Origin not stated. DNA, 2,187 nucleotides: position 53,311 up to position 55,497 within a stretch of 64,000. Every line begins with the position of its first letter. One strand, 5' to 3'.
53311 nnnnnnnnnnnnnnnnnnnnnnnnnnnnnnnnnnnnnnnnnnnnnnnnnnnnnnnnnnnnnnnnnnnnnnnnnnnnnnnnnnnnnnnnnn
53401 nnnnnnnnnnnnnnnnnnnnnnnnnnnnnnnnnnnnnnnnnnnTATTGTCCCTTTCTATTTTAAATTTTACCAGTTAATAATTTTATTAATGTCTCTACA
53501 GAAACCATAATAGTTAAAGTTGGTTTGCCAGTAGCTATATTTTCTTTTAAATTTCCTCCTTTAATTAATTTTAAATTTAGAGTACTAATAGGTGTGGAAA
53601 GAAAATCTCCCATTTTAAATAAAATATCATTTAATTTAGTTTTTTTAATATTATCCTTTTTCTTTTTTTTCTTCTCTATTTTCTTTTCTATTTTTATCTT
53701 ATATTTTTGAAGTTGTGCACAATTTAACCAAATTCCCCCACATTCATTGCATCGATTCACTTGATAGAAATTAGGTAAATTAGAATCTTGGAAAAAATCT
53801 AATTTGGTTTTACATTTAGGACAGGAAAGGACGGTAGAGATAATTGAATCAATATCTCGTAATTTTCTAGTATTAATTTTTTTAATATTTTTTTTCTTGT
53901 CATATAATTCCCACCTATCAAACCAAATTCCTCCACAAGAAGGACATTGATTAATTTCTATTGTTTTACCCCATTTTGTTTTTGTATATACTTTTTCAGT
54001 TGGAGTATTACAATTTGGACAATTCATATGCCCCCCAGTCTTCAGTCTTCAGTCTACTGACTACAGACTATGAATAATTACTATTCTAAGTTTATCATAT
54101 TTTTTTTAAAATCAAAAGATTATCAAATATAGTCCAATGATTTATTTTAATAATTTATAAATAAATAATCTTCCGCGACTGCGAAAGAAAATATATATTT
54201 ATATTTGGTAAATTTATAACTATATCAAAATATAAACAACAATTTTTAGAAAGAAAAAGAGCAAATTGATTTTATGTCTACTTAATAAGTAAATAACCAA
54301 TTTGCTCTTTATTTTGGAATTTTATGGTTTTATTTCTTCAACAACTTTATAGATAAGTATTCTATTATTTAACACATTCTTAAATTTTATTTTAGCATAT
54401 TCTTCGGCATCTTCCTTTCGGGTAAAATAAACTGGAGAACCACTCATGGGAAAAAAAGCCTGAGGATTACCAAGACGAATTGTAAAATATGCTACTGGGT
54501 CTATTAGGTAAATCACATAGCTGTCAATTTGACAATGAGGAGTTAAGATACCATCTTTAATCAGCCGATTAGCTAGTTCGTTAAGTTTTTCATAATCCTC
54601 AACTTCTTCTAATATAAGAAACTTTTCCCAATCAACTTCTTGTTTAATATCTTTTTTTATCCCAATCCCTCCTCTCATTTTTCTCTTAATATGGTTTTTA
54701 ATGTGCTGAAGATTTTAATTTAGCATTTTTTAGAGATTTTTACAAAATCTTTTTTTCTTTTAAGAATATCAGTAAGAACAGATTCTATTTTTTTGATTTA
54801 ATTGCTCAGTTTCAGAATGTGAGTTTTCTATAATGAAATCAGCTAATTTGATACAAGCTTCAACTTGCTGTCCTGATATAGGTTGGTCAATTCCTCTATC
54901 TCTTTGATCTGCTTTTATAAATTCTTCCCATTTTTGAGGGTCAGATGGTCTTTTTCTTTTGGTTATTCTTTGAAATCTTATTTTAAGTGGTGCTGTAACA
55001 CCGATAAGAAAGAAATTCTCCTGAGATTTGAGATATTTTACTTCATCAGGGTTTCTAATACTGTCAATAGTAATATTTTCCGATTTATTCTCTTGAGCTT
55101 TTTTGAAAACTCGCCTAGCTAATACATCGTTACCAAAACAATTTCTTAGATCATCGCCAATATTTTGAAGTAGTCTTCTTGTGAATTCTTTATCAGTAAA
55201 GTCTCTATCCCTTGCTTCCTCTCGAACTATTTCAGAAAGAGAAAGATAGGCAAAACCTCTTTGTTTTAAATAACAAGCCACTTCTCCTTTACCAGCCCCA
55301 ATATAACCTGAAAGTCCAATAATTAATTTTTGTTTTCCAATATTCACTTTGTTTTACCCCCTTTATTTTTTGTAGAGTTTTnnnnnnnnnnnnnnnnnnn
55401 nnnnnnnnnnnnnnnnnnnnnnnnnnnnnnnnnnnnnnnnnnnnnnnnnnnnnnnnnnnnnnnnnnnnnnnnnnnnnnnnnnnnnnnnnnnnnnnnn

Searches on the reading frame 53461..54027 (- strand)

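Call 84: search_protein_families(library=pfam, proteins=[window:53461-54027:-], max_evalue=0.01)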
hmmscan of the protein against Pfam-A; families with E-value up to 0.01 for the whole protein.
window:53461-54027:- (188 aa): 2 families
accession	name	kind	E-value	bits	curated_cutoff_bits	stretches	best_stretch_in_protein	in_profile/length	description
PF13453.11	Zn_ribbon_TFIIB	-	1.3e-18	66.5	22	2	2-41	1-35/41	Transcription factor zinc-finger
PF21252.2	Glyco_hydro_109_C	-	0.0042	16.8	27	0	61-121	122-182/187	Glycosyl hydrolase 109, C-terminal domain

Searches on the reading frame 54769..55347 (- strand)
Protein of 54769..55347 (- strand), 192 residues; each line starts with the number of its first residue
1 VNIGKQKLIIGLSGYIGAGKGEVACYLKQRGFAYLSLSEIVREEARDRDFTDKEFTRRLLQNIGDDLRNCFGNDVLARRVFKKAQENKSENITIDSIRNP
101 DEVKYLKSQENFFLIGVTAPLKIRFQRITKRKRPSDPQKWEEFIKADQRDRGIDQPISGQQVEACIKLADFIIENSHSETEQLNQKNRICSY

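Call 84: search_protein_families(library=pfam, proteins=[window:54769-55347:-], max_evalue=0.01)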
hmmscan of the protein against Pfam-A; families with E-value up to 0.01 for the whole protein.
window:54769-55347:- (192 aa): 4 families
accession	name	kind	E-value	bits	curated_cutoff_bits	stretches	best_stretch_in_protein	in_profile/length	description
PF13238.12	AAA_18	-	1.2e-09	39.1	29.4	1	10-135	1-115/128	AAA domain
PF13207.12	AAA_17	-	2.9e-05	24.8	27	1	14-142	2-134/136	AAA domain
PF01121.26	CoaE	-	4.6e-05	23.6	27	1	8-108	1-101/180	Dephospho-CoA kinase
PF13189.12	Cytidylate_kin2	-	0.00065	20.4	28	0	9-175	1-174/176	Cytidylate kinase-like family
